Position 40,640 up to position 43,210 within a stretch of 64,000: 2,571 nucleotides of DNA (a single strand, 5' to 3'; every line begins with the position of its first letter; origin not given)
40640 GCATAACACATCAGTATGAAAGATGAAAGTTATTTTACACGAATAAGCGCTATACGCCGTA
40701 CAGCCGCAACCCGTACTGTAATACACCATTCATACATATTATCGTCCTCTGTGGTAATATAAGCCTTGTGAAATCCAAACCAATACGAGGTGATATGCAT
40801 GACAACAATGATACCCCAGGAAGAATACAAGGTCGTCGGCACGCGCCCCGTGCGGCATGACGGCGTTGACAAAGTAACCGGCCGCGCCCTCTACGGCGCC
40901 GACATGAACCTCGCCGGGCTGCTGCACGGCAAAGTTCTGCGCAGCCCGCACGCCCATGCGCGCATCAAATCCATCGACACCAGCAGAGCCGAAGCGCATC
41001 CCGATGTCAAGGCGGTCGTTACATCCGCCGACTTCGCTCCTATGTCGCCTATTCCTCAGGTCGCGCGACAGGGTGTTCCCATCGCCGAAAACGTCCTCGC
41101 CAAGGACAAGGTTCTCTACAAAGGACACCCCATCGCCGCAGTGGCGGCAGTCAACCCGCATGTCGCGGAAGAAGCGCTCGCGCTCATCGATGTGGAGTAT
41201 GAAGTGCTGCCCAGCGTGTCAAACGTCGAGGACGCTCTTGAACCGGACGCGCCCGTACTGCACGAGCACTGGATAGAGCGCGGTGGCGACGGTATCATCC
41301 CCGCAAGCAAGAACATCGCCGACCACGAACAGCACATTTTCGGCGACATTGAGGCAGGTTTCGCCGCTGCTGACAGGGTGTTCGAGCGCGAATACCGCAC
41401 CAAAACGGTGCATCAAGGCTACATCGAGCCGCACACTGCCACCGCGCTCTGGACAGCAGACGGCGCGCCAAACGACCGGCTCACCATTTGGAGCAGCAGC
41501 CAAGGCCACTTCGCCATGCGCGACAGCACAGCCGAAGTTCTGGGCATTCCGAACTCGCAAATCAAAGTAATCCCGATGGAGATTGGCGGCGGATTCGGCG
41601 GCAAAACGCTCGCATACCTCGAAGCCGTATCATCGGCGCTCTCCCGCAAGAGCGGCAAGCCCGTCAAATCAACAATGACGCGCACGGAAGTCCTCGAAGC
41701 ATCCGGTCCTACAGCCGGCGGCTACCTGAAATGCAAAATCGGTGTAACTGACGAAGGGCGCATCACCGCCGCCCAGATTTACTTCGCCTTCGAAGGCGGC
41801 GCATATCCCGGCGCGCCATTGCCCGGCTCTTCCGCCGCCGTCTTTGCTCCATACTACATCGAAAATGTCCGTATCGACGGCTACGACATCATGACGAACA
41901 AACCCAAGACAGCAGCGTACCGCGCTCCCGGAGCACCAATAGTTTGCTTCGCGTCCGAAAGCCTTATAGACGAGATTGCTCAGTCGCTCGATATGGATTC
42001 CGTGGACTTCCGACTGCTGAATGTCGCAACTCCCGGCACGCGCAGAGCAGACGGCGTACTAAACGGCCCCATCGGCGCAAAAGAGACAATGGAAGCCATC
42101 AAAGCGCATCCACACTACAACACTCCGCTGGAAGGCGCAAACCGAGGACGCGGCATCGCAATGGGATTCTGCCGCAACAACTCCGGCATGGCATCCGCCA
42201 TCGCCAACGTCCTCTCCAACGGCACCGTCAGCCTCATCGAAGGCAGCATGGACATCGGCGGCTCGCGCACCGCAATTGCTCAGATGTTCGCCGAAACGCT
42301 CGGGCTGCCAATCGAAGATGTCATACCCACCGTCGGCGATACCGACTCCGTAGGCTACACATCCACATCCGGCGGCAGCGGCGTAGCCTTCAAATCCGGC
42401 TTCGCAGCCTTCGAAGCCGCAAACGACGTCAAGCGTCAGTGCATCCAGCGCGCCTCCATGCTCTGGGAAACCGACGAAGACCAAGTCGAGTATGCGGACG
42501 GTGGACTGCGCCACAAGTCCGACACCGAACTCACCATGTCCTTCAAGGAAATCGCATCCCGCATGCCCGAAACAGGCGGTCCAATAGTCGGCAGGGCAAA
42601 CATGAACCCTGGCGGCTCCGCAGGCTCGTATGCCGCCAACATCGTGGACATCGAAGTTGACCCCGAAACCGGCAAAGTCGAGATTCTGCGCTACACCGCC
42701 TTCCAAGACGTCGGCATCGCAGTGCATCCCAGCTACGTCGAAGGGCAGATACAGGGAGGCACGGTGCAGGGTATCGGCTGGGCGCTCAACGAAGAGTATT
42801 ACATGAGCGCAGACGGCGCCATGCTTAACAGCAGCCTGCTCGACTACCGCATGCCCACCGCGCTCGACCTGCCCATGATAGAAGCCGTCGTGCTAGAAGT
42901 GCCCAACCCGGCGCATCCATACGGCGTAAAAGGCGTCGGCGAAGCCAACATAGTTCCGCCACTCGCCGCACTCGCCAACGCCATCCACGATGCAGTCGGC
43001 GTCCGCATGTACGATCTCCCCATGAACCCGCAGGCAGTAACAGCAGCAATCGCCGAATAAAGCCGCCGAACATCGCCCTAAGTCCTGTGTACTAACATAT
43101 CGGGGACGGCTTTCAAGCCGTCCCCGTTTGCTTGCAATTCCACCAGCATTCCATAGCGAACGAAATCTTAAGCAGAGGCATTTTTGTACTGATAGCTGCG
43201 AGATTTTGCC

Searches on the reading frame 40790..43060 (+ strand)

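Call 33: search_protein_families(library=ncbifam, proteins=[window:40790-43060:+], max_evalue=1e-10)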
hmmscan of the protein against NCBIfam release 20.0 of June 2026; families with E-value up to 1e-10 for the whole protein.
window:40790-43060:+ (756 aa): 13 families
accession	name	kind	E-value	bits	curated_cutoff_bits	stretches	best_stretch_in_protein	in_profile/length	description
TIGR03194.1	4hydrxCoA_A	equivalog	2.6e-140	469.2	994.55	1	23-753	4-745/746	4-hydroxybenzoyl-CoA reductase subunit alpha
NF043082.1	XdhA_XDHase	equivalog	2.7e-130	435.8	780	1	16-753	1-751/758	xanthine dehydrogenase subunit XdhA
NF007426.0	PRK09970.1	equivalog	1.1e-124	417.2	916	1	12-752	2-753/761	xanthine dehydrogenase molybdenum-binding subunit XdhA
NF041018.1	glyceraldDH_alpha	equivalog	5.2e-110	369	790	1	16-750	3-740/741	glyceraldehyde dehydrogenase subunit alpha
TIGR03196.1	pucD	equivalog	1.3e-103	347.9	783.65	1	19-750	5-754/763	xanthine dehydrogenase subunit D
NF040766.1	CODH_aero_grp5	exception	2.7e-95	320.2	950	3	14-416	3-399/785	aerobic carbon-monoxide dehydrogenase large subunit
TIGR02416.1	CO_dehy_Mo_lg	equivalog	3e-93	313.4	991.15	2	29-412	6-394/770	aerobic carbon-monoxide dehydrogenase large subunit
TIGR03311.1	Se_dep_XDH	equivalog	1.1e-84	285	830.45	2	3-569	148-696/848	selenium-dependent xanthine dehydrogenase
TIGR03313.1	Se_sel_red_Mo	hypoth_equivalog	1.2e-82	278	1101.9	3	468-752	661-947/951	molybdopterin-dependent oxidoreductase Mo/Fe-S-binding subunit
NF045668.1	pterin_aldehy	equivalog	1.9e-82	277.7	1100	1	10-754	169-904/905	molybdopterin-dependent aldehyde oxidoreductase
NF041671.1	peri_hyde_PaoC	equivalog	1.9e-81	274.5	1180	1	9-746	11-723/735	aldehyde oxidoreductase molybdenum-binding subunit PaoC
TIGR02965.1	xanthine_xdhB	equivalog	2.2e-74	251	849.5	3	21-414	5-377/758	xanthine dehydrogenase molybdopterin binding subunit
TIGR02969.1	mam_aldehyde_ox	subfamily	3e-38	131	1912.3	2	19-412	578-947/1330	aldehyde oxidase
